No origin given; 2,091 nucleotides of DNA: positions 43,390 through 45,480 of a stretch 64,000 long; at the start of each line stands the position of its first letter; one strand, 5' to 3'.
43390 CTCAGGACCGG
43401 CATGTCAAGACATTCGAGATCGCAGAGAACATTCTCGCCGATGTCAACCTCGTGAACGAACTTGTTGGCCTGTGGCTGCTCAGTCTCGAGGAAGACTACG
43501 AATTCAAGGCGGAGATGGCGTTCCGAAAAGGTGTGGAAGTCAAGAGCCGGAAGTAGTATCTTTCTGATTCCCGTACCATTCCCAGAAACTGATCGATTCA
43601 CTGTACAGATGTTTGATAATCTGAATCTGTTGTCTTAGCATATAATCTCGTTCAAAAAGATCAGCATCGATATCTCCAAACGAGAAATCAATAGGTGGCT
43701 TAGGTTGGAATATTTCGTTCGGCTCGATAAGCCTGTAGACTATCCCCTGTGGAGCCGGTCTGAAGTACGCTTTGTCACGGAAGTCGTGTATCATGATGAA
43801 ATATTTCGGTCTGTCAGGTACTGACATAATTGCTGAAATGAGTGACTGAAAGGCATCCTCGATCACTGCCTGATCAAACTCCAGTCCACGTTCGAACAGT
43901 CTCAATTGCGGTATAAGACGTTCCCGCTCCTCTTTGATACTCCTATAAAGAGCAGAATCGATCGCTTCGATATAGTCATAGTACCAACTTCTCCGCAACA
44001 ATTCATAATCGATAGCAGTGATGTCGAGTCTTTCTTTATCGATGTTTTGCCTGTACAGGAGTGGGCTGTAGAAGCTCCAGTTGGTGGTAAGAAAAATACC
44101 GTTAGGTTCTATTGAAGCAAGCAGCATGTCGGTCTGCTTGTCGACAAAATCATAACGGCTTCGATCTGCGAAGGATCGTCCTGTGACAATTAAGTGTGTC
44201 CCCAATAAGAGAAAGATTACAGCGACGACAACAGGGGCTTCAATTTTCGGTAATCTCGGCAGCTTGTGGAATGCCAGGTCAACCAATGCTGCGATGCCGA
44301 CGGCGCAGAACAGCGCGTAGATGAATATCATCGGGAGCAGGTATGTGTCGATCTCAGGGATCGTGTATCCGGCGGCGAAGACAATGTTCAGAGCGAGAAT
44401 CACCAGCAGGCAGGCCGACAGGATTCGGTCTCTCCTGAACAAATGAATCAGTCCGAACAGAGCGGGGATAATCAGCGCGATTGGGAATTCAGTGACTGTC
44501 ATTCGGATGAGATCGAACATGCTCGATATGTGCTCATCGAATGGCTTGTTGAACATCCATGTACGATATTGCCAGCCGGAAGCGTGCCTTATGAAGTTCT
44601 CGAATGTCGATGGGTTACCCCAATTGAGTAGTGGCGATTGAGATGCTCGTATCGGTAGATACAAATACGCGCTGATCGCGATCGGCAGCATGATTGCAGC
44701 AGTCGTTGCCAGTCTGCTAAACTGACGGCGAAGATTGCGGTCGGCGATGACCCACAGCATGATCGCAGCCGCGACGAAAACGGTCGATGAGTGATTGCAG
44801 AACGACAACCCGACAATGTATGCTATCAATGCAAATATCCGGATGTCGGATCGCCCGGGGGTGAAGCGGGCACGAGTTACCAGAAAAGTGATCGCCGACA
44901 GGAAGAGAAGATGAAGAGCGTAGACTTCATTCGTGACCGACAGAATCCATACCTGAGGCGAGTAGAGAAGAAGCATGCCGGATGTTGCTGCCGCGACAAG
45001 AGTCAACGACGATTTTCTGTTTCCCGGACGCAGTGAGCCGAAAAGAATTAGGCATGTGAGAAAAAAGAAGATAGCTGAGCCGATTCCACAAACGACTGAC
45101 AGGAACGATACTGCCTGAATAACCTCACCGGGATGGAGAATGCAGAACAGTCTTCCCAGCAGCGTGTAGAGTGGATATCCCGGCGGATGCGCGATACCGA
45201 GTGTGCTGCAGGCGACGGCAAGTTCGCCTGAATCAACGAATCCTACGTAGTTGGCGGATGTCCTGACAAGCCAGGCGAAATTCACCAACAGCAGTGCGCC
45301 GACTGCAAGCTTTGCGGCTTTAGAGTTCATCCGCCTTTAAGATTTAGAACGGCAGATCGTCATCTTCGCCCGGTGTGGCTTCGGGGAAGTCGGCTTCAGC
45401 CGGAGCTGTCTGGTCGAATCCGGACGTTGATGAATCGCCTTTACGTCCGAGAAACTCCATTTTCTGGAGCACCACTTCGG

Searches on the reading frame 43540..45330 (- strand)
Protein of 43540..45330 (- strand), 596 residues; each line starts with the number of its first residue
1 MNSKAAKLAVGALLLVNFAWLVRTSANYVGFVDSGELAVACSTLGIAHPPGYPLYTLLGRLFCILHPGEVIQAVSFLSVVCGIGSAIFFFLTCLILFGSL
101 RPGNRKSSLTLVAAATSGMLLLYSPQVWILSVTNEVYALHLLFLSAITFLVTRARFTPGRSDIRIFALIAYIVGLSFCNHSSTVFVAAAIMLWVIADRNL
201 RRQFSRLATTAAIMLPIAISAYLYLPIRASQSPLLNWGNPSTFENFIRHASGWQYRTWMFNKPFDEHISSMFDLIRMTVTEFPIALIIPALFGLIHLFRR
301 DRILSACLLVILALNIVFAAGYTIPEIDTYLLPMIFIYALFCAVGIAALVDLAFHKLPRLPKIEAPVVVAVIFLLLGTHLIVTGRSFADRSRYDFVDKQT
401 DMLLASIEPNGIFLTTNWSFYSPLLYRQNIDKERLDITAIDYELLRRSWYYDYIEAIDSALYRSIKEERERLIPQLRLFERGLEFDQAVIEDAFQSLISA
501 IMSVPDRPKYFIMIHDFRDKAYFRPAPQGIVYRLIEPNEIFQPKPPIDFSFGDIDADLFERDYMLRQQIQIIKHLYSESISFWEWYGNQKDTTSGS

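Call 56: search_protein_families(library=pfam, proteins=[window:43540-45330:-], max_evalue=0.001)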
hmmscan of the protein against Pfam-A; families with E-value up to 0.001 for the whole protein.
window:43540-45330:- (596 aa): 1 family
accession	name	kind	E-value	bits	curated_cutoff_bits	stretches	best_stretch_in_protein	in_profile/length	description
PF11028.14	TMEM260-like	-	8.2e-33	114.1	24.2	1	33-196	1-172/179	Protein O-mannosyl-transferase TMEM260-like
